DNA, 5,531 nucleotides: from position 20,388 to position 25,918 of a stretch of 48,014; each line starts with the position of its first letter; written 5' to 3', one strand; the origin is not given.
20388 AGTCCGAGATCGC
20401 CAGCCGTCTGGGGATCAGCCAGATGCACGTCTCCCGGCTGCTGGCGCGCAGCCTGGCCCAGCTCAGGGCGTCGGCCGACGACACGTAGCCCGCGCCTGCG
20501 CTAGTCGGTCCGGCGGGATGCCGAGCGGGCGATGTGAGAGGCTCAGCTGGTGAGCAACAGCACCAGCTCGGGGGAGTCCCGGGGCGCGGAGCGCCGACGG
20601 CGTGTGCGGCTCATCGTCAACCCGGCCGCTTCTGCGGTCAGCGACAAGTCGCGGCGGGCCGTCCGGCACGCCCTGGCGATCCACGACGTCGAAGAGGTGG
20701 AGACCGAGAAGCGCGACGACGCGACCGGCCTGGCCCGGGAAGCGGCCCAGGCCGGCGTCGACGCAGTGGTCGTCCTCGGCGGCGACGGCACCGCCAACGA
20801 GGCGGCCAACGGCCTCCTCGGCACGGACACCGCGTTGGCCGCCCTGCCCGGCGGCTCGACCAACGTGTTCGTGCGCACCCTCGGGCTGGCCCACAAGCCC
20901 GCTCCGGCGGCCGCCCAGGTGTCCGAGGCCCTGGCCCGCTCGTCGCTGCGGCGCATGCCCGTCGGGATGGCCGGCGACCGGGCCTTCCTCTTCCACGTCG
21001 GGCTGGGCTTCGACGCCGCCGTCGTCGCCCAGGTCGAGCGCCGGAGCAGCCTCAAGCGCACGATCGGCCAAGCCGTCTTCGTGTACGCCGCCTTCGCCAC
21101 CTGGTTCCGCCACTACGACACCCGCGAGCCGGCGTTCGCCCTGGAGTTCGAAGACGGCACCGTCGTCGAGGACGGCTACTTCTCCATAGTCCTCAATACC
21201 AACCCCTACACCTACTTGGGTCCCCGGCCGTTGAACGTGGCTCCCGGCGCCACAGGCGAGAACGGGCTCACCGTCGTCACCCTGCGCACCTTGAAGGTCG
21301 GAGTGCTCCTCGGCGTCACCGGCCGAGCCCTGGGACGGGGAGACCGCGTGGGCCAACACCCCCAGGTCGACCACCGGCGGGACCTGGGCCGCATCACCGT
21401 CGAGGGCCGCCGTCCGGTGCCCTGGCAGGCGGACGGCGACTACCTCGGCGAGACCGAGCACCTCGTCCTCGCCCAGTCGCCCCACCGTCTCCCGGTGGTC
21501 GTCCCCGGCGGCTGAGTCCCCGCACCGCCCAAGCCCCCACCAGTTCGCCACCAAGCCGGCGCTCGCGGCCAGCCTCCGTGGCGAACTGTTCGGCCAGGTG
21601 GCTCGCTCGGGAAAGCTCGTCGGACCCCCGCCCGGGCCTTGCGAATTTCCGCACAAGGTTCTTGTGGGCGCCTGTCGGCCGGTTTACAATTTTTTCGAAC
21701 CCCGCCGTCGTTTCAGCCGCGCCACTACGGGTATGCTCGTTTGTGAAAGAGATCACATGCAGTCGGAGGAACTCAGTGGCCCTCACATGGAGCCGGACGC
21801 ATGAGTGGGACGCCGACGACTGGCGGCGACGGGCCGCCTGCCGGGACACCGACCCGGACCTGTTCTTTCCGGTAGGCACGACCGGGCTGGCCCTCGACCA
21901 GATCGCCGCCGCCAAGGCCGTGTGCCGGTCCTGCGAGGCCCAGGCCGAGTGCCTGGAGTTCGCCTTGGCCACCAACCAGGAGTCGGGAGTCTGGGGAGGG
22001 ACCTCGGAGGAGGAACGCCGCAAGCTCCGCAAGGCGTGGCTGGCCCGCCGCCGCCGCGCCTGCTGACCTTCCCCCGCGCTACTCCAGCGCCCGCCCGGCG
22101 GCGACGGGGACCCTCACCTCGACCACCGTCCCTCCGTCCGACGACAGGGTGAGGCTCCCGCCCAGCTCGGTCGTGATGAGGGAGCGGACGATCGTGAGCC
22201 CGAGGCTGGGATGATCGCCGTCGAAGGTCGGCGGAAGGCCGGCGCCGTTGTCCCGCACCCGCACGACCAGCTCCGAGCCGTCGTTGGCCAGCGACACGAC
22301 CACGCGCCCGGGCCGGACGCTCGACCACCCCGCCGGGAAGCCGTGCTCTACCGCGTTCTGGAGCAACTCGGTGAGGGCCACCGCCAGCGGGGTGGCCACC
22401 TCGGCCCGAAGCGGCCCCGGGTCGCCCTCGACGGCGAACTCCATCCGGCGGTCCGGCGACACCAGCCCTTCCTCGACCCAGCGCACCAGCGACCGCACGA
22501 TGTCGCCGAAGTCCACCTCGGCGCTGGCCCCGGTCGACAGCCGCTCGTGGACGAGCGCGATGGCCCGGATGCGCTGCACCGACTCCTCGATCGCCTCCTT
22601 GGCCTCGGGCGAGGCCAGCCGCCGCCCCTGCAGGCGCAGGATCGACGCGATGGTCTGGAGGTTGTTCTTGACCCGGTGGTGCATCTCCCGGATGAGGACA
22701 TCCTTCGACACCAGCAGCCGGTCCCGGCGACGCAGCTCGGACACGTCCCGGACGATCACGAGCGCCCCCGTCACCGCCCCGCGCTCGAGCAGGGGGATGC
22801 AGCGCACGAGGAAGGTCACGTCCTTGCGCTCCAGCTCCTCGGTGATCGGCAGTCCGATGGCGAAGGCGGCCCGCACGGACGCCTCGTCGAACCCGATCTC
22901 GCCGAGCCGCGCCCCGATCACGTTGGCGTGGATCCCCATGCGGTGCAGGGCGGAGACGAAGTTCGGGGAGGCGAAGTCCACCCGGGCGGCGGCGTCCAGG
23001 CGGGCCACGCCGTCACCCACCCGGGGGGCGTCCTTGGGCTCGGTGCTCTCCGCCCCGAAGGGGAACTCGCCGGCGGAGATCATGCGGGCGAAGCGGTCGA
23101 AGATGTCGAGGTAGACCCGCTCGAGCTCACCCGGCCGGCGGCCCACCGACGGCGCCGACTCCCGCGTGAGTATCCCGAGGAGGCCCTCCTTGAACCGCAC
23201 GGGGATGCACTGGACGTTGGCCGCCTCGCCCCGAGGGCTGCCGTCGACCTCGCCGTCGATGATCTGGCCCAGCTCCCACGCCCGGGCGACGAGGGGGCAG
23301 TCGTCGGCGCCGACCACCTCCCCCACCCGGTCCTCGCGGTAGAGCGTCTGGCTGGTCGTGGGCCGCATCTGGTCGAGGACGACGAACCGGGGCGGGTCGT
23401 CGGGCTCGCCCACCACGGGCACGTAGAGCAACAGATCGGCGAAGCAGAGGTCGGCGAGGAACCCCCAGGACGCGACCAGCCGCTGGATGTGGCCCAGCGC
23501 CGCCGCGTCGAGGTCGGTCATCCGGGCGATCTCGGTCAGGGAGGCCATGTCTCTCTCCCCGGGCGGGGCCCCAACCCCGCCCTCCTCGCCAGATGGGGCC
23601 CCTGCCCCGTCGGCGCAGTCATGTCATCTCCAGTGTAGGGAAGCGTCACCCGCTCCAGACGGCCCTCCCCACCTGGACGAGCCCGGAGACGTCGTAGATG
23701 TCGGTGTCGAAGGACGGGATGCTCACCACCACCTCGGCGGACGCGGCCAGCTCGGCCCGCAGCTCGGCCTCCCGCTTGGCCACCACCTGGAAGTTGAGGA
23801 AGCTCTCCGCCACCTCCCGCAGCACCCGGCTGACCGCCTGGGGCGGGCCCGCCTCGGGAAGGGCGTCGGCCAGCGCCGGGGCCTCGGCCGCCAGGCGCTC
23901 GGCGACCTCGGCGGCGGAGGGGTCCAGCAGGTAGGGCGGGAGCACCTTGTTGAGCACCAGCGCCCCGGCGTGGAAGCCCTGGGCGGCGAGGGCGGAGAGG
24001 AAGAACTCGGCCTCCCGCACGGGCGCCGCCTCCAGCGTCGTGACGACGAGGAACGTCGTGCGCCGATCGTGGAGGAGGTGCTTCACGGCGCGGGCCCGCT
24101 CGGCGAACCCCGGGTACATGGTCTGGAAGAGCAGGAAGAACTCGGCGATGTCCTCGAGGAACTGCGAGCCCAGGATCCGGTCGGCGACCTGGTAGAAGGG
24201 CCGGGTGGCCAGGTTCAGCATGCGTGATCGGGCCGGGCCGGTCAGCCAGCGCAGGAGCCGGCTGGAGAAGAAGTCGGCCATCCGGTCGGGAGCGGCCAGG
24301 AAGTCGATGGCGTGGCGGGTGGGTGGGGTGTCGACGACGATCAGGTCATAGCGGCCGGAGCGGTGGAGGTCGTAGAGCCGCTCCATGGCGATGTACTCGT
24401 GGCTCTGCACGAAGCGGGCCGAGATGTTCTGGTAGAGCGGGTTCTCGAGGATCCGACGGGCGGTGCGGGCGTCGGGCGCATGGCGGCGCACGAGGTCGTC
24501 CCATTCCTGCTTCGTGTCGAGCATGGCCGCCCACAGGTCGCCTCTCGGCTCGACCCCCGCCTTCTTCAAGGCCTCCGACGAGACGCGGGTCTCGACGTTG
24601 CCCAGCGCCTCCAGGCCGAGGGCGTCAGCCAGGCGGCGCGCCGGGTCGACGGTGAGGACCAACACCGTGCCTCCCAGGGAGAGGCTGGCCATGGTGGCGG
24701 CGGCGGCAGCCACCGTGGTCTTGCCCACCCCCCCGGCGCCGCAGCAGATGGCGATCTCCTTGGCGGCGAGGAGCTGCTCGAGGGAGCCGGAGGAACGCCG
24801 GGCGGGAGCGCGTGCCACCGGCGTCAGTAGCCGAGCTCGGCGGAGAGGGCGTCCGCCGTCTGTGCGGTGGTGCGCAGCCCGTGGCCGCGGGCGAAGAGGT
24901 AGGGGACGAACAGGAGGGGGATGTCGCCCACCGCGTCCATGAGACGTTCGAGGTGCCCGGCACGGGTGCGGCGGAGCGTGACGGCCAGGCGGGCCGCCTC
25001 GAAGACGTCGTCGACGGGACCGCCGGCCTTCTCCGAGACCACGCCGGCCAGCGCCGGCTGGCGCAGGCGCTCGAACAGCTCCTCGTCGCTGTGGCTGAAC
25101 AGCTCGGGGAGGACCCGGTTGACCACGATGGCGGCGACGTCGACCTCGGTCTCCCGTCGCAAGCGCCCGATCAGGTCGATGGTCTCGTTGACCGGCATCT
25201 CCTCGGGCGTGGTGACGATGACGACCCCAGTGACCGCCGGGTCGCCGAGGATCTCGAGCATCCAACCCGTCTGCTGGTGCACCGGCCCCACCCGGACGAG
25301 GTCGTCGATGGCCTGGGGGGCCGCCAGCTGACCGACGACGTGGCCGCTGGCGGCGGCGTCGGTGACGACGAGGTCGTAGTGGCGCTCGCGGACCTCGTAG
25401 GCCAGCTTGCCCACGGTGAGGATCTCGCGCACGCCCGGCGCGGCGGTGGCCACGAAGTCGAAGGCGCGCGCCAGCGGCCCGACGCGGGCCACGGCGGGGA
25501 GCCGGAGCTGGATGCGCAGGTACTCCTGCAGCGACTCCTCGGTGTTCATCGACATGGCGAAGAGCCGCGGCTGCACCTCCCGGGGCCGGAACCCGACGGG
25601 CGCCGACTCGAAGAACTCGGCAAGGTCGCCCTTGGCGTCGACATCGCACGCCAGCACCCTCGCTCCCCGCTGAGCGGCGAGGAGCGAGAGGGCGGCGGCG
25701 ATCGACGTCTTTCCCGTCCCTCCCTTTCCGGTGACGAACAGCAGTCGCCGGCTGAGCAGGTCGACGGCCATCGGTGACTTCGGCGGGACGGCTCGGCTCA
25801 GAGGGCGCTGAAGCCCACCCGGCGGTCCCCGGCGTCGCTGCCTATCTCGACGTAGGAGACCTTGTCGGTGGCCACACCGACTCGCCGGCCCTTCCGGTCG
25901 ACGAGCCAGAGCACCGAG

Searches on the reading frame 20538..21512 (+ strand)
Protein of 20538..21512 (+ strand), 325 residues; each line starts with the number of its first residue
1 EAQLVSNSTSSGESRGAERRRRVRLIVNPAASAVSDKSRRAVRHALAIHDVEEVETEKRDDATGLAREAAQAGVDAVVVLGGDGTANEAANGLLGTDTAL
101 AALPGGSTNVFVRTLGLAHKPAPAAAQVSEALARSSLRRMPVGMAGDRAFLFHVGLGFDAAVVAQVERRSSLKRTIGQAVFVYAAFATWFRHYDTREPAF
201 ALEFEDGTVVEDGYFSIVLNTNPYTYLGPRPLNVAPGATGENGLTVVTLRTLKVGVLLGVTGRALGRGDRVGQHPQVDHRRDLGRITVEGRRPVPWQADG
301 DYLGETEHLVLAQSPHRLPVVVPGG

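Call 69: search_protein_families(library=pfam, proteins=[window:20538-21512:+], max_evalue=0.001)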
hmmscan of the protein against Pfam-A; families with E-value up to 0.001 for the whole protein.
window:20538-21512:+ (325 aa): 3 families
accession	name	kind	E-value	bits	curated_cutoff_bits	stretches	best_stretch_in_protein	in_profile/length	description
PF00781.29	DAGK_cat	-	9.6e-24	83.8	23.6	1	22-131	1-115/125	Diacylglycerol kinase catalytic domain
PF01513.26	NAD_kinase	-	3.7e-06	27.7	25.5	1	42-102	38-101/130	ATP-NAD kinase N-terminal domain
PF19279.4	YegS_C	-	2.6e-05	24.4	27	1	154-320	3-156/158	YegS C-terminal NAD kinase beta sandwich-like domain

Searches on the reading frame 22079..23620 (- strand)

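Call 69: search_protein_families(library=pfam, proteins=[window:22079-23620:-], max_evalue=0.001)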
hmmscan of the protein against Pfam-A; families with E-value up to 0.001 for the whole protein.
window:22079-23620:- (513 aa): 6 families
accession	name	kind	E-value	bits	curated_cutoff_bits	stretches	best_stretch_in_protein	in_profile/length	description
PF12282.15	GAF_PdtaS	-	7.7e-35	120.3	23.7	1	31-172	5-143/145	Histidine kinase PdtaS, GAF domain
PF07568.18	HisKA_2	-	4.4e-24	84.8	22.3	1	312-380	1-70/76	Histidine kinase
PF02518.31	HATPase_c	-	4.9e-13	49.9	26.4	1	410-507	4-110/111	Histidine kinase-, DNA gyrase B-, and HSP90-like ATPase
PF07536.20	HWE_HK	-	4.4e-10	40.6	22.8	1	312-381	1-68/83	HWE histidine kinase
PF13581.12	HATPase_c_2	-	6.3e-07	29.9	27.4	1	404-484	24-111/127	Histidine kinase-like ATPase domain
PF08448.16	PAS_4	-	0.00024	21.7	23.1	0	264-298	75-110/110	PAS fold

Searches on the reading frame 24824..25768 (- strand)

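Call 69: search_protein_families(library=pfam, proteins=[window:24824-25768:-], max_evalue=0.001)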
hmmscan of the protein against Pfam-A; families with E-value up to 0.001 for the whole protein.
window:24824-25768:- (314 aa): 7 families
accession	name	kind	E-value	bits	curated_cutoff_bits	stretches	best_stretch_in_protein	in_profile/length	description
PF02374.21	ArsA_ATPase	-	2.9e-29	102.7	24.3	2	8-159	2-153/305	Anion-transporting ATPase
PF01656.29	CbiA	-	4.3e-12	46.5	25.4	1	10-246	2-111/125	CobQ/CobB/MinD/ParA nucleotide binding domain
PF10609.15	ParA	-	4.8e-08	33.2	27.1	1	9-47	6-44/246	NUBPL iron-transfer P-loop NTPase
PF13614.12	AAA_31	-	4.5e-07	30.4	27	1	11-85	6-74/177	AAA domain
PF13401.12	AAA_22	-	0.00013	22.7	27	0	7-60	5-58/130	AAA domain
PF09140.17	MipZ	-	0.0006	19.6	20.7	0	10-116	4-113/262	ATPase MipZ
PF13191.12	AAA_16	-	0.00081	20.4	32.6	0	8-45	25-62/167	AAA ATPase domain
